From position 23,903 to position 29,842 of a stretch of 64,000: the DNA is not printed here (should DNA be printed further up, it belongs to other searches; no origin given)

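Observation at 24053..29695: Low-GC 1880-aa DUF4011 / Upf1-like helicase / Vsr-like nuclease / DUF3320 protein: a single-gene Hhe-like defence candidate inside a toxin island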

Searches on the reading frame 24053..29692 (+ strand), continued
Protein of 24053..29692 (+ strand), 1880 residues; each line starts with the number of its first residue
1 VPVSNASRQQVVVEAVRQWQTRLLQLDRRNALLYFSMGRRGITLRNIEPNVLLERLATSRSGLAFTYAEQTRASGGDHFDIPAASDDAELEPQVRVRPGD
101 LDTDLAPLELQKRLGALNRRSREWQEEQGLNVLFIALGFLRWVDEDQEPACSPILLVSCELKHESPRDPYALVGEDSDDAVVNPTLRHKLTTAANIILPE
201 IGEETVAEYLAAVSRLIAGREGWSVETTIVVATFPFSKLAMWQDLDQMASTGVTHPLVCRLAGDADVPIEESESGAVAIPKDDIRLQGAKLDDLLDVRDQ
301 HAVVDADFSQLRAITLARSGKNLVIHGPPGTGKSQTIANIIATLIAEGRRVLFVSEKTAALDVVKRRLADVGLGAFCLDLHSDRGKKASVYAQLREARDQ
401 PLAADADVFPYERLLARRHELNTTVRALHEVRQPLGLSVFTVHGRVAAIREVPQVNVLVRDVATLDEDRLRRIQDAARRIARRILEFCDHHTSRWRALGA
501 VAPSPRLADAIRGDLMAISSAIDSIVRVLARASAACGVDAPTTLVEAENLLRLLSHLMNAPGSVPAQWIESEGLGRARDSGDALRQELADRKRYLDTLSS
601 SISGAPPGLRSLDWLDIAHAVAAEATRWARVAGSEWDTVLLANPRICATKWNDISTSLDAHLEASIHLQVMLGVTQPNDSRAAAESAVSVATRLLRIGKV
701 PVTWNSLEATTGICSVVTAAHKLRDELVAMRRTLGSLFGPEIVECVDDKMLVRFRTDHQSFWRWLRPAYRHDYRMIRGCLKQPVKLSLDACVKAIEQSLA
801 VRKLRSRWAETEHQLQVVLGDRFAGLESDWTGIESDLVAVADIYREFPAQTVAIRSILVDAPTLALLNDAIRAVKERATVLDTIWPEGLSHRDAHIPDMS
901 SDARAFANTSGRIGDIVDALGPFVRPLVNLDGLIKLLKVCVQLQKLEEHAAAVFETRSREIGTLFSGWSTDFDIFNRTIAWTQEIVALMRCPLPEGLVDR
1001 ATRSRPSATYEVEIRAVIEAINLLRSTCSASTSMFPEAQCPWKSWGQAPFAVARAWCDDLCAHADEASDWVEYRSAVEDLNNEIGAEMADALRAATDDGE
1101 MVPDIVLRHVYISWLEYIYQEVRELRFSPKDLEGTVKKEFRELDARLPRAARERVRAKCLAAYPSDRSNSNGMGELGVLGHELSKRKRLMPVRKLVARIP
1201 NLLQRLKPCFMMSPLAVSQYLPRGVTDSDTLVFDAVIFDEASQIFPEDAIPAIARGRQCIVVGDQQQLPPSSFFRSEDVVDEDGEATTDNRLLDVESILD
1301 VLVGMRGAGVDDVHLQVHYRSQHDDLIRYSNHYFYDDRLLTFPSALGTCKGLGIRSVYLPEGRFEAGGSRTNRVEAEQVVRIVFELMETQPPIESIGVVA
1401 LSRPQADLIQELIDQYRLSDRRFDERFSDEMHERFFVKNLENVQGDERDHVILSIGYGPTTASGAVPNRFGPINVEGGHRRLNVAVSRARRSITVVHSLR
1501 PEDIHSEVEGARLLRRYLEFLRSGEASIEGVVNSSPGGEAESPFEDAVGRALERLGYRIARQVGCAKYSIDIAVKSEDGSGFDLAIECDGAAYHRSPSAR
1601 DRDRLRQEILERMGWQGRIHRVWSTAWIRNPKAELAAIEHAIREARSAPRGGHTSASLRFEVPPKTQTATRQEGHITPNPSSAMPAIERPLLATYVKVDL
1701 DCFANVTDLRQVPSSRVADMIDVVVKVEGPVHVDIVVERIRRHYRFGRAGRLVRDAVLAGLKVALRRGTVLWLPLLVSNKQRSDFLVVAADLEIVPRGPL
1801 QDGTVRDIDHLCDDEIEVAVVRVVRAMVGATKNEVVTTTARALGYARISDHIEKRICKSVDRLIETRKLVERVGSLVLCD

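Call 34: search_protein_families(library=ncbifam, proteins=[P0003, P0028, P0050, P0075, P0118], max_evalue=1e-50)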
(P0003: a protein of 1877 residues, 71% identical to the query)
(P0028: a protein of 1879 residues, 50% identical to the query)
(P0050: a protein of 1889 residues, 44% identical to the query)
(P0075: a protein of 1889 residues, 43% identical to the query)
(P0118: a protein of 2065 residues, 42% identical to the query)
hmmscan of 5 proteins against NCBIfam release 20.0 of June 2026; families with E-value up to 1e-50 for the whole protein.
P0003 (1877 aa): 2 families
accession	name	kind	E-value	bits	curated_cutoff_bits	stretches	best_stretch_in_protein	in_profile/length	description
NF058533.1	antiphage_ProA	equivalog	0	1144.3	1500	2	953-1844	1025-1903/1903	anti-phage protein ProA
NF042953.1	Hhe_antiphage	equivalog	2.1e-220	734.9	2000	1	77-1648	99-1688/1797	DUF4011 domain-containing anti-phage protein Hhe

P0028 (1879 aa): 2 families
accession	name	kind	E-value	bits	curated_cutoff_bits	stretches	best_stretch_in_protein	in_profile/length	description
NF058533.1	antiphage_ProA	equivalog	0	1133.4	1500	1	6-1847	352-1903/1903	anti-phage protein ProA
NF042953.1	Hhe_antiphage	equivalog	5.9e-222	740.1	2000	2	711-1649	748-1685/1797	DUF4011 domain-containing anti-phage protein Hhe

P0050 (1889 aa): 2 families
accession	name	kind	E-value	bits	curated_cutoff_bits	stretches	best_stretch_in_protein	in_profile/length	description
NF058533.1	antiphage_ProA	equivalog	0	1236.2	1500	2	948-1847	996-1903/1903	anti-phage protein ProA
NF042953.1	Hhe_antiphage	equivalog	2.5e-235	784.4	2000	1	114-1663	124-1689/1797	DUF4011 domain-containing anti-phage protein Hhe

P0075 (1889 aa): 2 families
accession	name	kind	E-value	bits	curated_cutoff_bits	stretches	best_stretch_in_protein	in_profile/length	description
NF058533.1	antiphage_ProA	equivalog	0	1180.6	1500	2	958-1846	1008-1903/1903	anti-phage protein ProA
NF042953.1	Hhe_antiphage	equivalog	1.5e-225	752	2000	2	1028-1654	1062-1681/1797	DUF4011 domain-containing anti-phage protein Hhe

P0118 (2065 aa): 2 families
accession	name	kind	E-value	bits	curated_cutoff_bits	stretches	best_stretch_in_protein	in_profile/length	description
NF058533.1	antiphage_ProA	equivalog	0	1197.7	1500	2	1114-2025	994-1903/1903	anti-phage protein ProA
NF042953.1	Hhe_antiphage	equivalog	6.3e-234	779.8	2000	1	283-1842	124-1696/1797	DUF4011 domain-containing anti-phage protein Hhe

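Call 50: search_dna_similar(query=window:24053-29692:+, collection=plasmids, mode=protein, max_rows=25, max_evalue=1e-20)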
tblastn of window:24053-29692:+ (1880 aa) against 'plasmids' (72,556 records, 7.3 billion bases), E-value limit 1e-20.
Records with a match: 498; places in all: 532; records where one place covers at least 80% of the query: 0.
Best place of each record, by identity: <60% 498.
By first word of the organism name: Klebsiella 241; Ralstonia 108; Acinetobacter 35; Rhizobium 19; Raoultella 11; Paracoccus 6; Mesorhizobium 6; Vibrio 5; Variovorax 5; Thioclava 4; and 46 more.
By predicted mobility (MOB-suite, as given by PLSDB): conjugative 211; non-mobilizable 148; mobilizable 139.
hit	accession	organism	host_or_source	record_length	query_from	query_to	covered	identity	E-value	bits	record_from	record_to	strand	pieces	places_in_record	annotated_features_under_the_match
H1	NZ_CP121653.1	Rhizobium sp. CB3171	Calliandra calothyrsus,cell culture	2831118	1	1877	75%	32.7%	3e-117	626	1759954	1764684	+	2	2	record has no annotation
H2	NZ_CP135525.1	Halomontanus rarus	Salt lake,Salt lake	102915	16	1880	78%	31.4%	4e-114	606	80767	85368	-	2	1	DUF4011 domain-containing protein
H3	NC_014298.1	Halalkalicoccus jeotgali B3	-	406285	4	1865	78%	30.6%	2e-107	613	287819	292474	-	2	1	DUF4011 domain-containing protein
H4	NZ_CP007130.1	Gemmatirosa kalamazoonensis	-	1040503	15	1740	71%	33.4%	3e-84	568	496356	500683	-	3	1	record has no annotation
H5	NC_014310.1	Ralstonia solanacearum PSI07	-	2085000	12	1880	67%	35.7%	1e-113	607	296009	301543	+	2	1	none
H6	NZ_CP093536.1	Ralstonia pseudosolanacearum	cell culture,pepper stem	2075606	12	1880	67%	35.6%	5e-112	604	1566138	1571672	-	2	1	none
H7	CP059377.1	Ralstonia solanacearum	cell clture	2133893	12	1880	67%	35.6%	5e-112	604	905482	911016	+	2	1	DUF3320 domain-containing protein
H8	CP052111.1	Ralstonia solanacearum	tomato,cell culture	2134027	12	1880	67%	35.6%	5e-112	604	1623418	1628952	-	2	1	DUF3320 domain-containing protein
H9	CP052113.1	Ralstonia solanacearum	tomato,cell culture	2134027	12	1880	67%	35.6%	5e-112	604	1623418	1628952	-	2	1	DUF3320 domain-containing protein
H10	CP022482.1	Ralstonia solanacearum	peanut,cell culture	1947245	12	1880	67%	35.5%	3e-111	602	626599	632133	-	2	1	helicase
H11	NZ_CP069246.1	Ralstonia pseudosolanacearum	Arachis hypogaea,tissue sample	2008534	12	1880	67%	35.5%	3e-111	602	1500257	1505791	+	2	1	none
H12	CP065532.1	Ralstonia solanacearum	peanut,whole organism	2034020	12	1880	67%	35.5%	3e-111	602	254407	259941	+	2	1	none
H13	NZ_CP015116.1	Ralstonia pseudosolanacearum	eggplant,true culture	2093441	12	1880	67%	35.5%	2e-111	602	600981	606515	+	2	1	none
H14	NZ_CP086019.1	Ralstonia sp. RS642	sunflower,cell culture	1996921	12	1880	67%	35.5%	3e-111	602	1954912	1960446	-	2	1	none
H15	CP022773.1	Ralstonia solanacearum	Solanum tuberosum,single cell,Potato ...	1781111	12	1880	67%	35.5%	2e-111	603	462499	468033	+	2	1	helicase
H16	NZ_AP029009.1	Ralstonia pseudosolanacearum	-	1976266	12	1880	67%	35.5%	2e-111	603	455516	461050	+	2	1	none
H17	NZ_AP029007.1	Ralstonia pseudosolanacearum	-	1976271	12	1880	67%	35.5%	2e-111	603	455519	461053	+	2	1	none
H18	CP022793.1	Ralstonia solanacearum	Solanum tuberosum,single cell,Potato ...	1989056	12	1880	67%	35.5%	2e-111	603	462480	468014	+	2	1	helicase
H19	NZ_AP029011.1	Ralstonia pseudosolanacearum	-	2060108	12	1880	67%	35.5%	2e-111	603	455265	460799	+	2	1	none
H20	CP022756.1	Ralstonia solanacearum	Solanum tuberosum,single cell,Potato ...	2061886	12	1880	67%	35.5%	2e-111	603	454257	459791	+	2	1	helicase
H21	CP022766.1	Ralstonia solanacearum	Solanum tuberosum,single cell,Potato ...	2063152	12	1880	67%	35.5%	2e-111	603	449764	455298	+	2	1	helicase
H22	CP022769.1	Ralstonia solanacearum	Solanum tuberosum,single cell,Potato ...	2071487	12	1880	67%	35.5%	2e-111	603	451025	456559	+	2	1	helicase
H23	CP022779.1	Ralstonia solanacearum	Solanum tuberosum,single cell,Potato ...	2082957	12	1880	67%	35.5%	2e-111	603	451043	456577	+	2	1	helicase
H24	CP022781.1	Ralstonia solanacearum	Solanum tuberosum,single cell,Potato ...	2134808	12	1880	67%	35.5%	2e-111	603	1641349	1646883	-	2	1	helicase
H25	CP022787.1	Ralstonia solanacearum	Solanum tuberosum,single cell,Potato ...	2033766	12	1880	67%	35.5%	2e-111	603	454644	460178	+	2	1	helicase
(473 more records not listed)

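Call 51: search_dna_similar(query=window:24053-29692:+, collection=plasmids, mode=protein, max_rows=40, max_evalue=1e-20, rows=spread)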
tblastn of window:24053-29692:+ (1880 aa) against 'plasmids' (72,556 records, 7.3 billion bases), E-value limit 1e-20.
Records with a match: 498; places in all: 532; records where one place covers at least 80% of the query: 0.
Best place of each record, by identity: <60% 498.
By first word of the organism name: Klebsiella 241; Ralstonia 108; Acinetobacter 35; Rhizobium 19; Raoultella 11; Paracoccus 6; Mesorhizobium 6; Vibrio 5; Variovorax 5; Thioclava 4; and 46 more.
By predicted mobility (MOB-suite, as given by PLSDB): conjugative 211; non-mobilizable 148; mobilizable 139.
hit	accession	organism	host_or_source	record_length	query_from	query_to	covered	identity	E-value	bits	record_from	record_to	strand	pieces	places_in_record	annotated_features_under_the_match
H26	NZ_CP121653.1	Rhizobium sp. CB3171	Calliandra calothyrsus,cell culture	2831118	1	1877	75%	32.7%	3e-117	626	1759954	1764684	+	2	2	record has no annotation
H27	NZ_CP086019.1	Ralstonia sp. RS642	sunflower,cell culture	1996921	12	1880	67%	35.5%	3e-111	602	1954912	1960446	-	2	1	none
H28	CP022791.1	Ralstonia solanacearum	Solanum tuberosum,single cell,Potato ...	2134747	12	1880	67%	35.4%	3e-111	601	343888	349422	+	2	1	DUF3320 domain-containing protein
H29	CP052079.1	Ralstonia solanacearum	tomato,cell culture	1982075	12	1880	67%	35.4%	2e-111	600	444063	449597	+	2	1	none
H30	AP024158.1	Ralstonia solanacearum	Zingiber officinale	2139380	12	1880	66%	35.6%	2e-68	603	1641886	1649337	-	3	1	hypothetical protein (x2) | group II intron reverse transcriptase/maturase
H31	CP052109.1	Ralstonia solanacearum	tomato,cell culture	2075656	12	1880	65%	35.7%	5e-110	599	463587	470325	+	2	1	IS5 family transposase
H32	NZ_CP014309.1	Burkholderia sp. PAMC 26561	single cell,lichen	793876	18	1849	61%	36.4%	1e-104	603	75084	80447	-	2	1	DUF3320 domain-containing protein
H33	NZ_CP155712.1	Klebsiella quasipneumoniae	Homo sapiens,urine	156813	18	1816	61%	33.4%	8e-100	542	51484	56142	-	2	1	DUF3320 domain-containing protein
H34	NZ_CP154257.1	Raoultella planticola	male,sputum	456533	18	1816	61%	33.3%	5e-99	540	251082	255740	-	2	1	DUF3320 domain-containing protein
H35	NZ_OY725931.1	Bacteroides finegoldii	-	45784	5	1763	61%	31.8%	6e-95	538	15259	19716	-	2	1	DUF3320 domain-containing protein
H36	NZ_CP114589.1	Salinivibrio kushneri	-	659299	16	1689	53%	35.0%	2e-95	509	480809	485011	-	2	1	DUF4011 domain-containing protein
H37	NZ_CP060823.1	Cylindrospermopsis curvispora GIHE-G1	Water for algae observation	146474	14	1648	51%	34.0%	4e-94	511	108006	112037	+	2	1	DUF4011 domain-containing protein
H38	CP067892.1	Klebsiella pneumoniae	Homo sapiens,urine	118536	105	1647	44%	39.0%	2e-95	508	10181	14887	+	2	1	DUF4011 domain-containing protein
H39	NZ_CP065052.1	Acinetobacter baumannii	Homo sapiens,balf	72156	30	1646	48%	35.6%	3e-78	472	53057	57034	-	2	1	DUF4011 domain-containing protein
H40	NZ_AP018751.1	Klebsiella pneumoniae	Homo sapiens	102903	105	1647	44%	38.9%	1e-95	506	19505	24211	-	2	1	hhe: DUF4011 domain-containing anti-phage protein Hhe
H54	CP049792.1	Ralstonia solanacearum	whole organism,isolated from the ...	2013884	1070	1880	43%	35.8%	2e-111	404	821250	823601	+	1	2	none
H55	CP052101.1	Ralstonia solanacearum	tomato,cell culture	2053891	1179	1880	37%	36.3%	3e-101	372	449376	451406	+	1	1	none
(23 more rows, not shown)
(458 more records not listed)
